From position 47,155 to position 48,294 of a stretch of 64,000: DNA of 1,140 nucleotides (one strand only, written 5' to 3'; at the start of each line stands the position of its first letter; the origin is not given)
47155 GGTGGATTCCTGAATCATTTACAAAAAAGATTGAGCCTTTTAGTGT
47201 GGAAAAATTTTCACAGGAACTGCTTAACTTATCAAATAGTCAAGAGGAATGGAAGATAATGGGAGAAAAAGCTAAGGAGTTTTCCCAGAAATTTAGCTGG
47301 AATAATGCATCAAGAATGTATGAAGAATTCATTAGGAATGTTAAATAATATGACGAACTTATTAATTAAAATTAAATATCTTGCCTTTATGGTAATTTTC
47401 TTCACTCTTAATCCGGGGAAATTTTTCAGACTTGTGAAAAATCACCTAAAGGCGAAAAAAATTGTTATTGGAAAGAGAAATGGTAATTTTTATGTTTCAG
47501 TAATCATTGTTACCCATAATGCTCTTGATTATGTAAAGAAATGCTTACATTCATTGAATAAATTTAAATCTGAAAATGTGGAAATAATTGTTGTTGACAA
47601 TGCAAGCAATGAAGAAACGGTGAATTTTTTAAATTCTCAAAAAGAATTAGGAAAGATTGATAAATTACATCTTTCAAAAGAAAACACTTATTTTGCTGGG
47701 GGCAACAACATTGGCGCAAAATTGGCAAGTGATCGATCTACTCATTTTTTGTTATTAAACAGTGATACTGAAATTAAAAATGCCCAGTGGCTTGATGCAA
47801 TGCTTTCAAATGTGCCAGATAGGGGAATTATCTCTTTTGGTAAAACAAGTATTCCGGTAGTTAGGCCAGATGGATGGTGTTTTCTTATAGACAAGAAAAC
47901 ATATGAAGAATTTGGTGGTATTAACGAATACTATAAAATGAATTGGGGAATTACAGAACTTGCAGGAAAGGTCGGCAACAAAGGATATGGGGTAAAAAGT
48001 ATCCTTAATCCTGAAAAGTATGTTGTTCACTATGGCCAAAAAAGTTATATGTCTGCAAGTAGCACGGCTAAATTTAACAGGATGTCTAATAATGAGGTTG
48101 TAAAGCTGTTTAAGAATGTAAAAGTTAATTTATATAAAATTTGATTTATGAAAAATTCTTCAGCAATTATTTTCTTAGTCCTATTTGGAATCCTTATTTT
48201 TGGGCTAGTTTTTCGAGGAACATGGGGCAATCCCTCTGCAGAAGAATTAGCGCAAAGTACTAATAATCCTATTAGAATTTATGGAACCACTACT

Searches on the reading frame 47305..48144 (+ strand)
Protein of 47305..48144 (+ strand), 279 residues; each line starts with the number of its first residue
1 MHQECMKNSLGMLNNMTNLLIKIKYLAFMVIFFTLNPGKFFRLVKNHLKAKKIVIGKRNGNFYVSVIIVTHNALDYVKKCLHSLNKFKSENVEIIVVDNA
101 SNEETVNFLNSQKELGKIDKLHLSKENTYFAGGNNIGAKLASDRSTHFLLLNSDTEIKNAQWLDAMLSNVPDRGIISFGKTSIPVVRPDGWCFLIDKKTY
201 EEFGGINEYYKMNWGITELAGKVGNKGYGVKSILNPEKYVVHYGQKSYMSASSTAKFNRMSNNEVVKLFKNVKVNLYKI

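Call 8: search_protein_families(library=pfam, proteins=[window:47305-48144:+], max_evalue=0.001)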
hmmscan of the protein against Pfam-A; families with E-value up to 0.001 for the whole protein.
window:47305-48144:+ (279 aa): 2 families
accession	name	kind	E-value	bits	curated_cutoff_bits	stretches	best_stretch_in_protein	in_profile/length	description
PF00535.33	Glycos_transf_2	-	1.6e-15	57.8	23.3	1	65-168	1-101/168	Glycosyl transferase family 2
PF10111.15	Glyco_tranf_2_2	-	0.0009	19.3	27.3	0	68-144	4-83/276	Glycosyltransferase like family 2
